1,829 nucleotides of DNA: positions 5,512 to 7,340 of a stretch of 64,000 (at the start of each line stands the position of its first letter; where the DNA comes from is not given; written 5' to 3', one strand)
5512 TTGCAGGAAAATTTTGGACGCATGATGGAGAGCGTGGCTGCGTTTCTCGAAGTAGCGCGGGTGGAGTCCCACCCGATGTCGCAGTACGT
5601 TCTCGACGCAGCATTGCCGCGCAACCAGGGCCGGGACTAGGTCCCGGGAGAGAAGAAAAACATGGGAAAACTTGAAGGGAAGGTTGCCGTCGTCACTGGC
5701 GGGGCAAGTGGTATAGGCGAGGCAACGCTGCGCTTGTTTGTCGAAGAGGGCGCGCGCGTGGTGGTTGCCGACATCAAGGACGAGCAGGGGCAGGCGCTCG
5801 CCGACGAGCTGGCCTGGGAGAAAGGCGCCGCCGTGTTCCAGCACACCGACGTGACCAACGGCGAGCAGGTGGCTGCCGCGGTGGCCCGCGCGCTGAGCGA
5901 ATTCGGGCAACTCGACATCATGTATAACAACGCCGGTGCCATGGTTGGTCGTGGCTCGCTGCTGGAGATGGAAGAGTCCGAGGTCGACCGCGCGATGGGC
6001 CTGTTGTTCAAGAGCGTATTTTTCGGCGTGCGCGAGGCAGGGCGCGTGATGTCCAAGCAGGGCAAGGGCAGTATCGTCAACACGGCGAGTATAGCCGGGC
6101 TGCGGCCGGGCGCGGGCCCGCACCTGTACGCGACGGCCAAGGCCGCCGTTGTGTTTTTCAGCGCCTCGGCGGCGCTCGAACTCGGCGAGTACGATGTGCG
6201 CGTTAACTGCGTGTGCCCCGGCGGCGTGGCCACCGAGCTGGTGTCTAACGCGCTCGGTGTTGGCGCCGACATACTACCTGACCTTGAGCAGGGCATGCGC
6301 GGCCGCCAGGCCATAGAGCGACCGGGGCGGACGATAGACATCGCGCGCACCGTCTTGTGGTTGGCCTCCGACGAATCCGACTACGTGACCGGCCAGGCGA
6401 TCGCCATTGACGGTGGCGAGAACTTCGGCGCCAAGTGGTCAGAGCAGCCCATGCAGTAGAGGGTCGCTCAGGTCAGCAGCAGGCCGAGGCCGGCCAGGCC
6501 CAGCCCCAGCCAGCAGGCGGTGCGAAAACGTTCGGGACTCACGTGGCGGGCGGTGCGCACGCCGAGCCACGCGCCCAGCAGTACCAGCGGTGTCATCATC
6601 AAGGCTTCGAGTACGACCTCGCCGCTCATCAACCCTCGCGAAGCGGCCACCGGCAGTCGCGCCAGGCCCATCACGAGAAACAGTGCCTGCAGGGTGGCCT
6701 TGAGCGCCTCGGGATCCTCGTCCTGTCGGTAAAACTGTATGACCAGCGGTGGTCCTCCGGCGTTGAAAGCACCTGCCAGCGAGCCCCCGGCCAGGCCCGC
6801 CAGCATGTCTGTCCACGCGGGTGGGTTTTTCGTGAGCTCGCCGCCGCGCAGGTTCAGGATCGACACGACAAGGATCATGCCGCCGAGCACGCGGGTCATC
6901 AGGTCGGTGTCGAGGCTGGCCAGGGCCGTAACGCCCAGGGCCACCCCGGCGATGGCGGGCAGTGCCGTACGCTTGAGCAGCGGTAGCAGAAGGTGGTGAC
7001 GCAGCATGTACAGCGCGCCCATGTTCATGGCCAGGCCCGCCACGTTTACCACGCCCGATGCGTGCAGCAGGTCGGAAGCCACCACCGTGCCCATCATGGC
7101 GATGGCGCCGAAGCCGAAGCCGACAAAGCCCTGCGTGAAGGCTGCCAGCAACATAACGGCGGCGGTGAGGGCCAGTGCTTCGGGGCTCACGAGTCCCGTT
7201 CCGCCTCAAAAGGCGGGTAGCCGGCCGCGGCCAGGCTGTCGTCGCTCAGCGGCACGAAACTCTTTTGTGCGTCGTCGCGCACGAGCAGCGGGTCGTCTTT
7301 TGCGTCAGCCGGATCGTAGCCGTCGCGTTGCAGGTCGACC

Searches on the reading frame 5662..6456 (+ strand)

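Call 87: search_protein_families(library=pfam, proteins=[window:5662-6456:+], max_evalue=0.0001)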
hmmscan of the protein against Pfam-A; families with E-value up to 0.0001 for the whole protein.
window:5662-6456:+ (265 aa): 4 families
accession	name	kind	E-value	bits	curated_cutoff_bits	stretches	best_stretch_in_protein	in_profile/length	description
PF13561.12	adh_short_C2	-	4.2e-58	197.1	27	1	15-252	3-234/236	Enoyl-(Acyl carrier protein) reductase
PF00106.31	adh_short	-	2.3e-52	177.8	26.6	1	7-196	1-189/195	short chain dehydrogenase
PF08659.16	KR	-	8.3e-09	36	22.6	1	10-161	4-154/180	KR domain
PF23441.1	SDR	-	8.2e-07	29.1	27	1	84-252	91-254/258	SDR-like rossmann domain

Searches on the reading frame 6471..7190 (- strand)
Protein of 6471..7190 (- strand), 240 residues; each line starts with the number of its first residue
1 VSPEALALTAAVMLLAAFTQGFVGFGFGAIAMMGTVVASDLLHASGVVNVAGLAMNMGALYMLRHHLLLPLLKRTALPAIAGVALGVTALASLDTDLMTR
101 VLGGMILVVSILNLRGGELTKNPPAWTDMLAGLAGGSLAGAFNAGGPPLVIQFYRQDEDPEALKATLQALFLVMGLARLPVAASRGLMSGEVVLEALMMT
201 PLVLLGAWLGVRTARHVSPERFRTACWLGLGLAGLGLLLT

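Call 87: search_protein_families(library=pfam, proteins=[window:6471-7190:-], max_evalue=0.0001)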
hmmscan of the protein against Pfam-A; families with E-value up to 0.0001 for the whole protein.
window:6471-7190:- (240 aa): 1 family
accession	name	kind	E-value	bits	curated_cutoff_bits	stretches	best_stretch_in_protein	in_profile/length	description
PF01925.25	TauE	-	1.3e-25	90.9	32.6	1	10-235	2-235/237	Sulfite exporter TauE/SafE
